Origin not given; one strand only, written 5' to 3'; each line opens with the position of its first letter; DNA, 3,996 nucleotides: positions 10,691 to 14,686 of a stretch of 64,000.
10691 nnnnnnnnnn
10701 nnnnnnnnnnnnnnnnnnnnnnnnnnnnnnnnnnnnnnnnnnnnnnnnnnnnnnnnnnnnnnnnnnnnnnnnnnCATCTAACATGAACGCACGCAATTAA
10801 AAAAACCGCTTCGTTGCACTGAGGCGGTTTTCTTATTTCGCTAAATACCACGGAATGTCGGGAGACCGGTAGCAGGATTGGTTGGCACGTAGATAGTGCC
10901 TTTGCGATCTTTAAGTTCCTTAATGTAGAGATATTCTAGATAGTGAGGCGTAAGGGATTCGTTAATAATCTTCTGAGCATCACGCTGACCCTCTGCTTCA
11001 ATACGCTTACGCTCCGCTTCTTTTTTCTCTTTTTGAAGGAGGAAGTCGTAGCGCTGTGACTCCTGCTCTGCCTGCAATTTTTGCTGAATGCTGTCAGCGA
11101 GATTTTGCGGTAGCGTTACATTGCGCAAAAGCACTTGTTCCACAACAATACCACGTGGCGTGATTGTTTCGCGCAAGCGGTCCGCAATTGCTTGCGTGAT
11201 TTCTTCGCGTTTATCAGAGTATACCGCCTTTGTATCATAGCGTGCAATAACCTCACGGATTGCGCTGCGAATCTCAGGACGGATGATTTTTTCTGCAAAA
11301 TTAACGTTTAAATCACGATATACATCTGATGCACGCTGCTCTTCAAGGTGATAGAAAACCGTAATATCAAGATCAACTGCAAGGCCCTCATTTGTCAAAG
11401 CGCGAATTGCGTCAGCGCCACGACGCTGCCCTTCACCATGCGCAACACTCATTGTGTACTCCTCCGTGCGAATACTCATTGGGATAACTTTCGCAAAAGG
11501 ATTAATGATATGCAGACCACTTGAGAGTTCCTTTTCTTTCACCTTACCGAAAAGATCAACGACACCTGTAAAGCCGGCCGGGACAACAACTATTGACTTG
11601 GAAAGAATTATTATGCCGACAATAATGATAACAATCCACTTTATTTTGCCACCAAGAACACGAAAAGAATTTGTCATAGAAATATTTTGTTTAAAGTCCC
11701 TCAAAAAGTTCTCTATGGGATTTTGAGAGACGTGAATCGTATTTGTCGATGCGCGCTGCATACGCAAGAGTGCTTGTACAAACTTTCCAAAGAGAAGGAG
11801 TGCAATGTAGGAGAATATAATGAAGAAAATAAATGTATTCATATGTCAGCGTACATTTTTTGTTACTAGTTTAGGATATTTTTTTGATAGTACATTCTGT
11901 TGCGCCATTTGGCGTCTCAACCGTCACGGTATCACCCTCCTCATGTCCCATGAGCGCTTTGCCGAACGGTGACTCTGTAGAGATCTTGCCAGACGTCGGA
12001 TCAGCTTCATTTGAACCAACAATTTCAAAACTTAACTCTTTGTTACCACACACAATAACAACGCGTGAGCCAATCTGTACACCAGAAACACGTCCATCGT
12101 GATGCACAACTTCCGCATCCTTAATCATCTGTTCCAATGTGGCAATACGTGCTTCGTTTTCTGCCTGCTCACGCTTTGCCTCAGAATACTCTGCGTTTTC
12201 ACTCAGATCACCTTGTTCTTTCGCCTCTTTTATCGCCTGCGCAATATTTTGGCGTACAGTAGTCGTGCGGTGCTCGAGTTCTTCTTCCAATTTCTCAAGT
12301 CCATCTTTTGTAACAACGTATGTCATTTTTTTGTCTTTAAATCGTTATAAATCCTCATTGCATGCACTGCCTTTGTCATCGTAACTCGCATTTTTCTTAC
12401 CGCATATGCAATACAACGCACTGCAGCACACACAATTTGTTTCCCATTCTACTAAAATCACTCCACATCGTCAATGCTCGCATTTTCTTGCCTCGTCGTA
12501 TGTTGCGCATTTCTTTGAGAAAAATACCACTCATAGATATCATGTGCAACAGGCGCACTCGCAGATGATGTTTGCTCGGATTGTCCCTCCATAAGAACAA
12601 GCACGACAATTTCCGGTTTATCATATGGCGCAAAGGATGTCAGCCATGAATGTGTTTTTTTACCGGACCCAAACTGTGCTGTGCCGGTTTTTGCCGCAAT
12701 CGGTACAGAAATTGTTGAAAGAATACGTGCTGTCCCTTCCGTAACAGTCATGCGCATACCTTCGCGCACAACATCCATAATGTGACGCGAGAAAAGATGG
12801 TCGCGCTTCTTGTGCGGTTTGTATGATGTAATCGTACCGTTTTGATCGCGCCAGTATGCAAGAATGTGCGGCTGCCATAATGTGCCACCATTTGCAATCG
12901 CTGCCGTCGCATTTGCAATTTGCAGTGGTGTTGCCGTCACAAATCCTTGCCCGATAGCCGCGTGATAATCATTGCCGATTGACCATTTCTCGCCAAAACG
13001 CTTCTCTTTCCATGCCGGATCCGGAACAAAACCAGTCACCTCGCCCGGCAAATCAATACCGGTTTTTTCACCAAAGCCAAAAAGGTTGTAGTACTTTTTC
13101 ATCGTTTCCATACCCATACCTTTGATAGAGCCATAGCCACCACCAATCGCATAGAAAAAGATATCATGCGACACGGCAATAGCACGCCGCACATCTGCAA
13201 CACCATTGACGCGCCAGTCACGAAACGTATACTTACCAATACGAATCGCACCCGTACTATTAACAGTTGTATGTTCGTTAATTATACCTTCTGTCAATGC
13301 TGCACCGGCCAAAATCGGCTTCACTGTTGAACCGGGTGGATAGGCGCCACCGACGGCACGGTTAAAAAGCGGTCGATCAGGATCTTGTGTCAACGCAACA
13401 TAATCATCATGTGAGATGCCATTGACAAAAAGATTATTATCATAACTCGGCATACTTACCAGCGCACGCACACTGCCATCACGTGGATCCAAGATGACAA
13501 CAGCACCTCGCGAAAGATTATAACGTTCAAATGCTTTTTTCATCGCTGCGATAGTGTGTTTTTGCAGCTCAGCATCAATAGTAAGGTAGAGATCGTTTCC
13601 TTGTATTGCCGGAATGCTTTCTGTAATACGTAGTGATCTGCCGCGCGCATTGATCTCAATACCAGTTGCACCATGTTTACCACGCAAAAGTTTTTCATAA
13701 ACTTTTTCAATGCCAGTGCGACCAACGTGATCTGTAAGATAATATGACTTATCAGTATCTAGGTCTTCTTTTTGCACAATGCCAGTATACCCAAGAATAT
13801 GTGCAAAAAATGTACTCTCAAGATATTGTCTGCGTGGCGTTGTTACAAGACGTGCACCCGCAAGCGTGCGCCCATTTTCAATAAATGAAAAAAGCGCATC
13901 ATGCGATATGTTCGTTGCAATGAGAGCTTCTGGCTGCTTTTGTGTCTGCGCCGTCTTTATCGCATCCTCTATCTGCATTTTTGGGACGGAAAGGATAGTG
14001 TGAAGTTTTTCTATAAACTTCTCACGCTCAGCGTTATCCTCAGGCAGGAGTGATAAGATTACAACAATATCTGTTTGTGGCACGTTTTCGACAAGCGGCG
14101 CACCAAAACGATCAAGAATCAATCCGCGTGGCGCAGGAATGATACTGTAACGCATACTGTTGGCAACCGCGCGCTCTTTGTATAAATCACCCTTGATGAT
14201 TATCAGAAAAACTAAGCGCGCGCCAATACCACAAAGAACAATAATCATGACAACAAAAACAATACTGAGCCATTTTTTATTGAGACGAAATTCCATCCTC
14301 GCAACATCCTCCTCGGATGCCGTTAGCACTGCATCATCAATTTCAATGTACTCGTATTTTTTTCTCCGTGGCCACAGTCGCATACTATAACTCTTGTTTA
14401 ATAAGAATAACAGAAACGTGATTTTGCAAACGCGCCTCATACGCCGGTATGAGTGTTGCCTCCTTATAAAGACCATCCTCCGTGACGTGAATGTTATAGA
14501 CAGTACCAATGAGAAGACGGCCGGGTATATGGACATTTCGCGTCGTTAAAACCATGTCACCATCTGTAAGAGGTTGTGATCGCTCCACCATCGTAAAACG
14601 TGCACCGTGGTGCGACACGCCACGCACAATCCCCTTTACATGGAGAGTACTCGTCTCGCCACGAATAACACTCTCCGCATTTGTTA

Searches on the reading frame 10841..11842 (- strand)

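Call 22: search_protein_families(library=pfam, proteins=[window:10841-11842:-], max_evalue=0.001)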
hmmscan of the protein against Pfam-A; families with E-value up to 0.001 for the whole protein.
window:10841-11842:- (333 aa): 2 families
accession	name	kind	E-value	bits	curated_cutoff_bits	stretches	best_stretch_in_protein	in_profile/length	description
PF01145.31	Band_7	-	2.5e-33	116.1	23.6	1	86-277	2-173/176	SPFH domain / Band 7 family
PF13421.11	Band_7_1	-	0.00032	20.8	24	1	185-255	135-206/211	SPFH domain-Band 7 family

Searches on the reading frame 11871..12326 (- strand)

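Call 22: search_protein_families(library=pfam, proteins=[window:11871-12326:-], max_evalue=0.001)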
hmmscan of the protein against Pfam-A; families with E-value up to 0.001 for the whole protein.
window:11871-12326:- (151 aa): 2 families
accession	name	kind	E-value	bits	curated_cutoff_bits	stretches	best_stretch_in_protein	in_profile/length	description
PF03449.20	GreA_GreB_N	-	2.4e-26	92.1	24.5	1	4-73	2-71/71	Transcription elongation factor, N-terminal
PF01272.25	GreA_GreB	-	1.3e-22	80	26.9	1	83-151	6-76/77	Transcription elongation factor, GreA/GreB, C-term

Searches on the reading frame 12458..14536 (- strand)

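Call 22: search_protein_families(library=pfam, proteins=[window:12458-14536:-], max_evalue=0.001)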
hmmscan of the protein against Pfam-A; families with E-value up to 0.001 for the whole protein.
window:12458-14536:- (692 aa): 2 families
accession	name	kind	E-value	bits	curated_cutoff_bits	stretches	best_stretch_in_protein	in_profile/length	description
PF00905.27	Transpeptidase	-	9.6e-66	222.4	22.1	1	344-669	1-299/299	Penicillin binding protein transpeptidase domain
PF03717.20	PBP_dimer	-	7.3e-37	128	24.4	1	133-303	2-177/180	Penicillin-binding Protein dimerisation domain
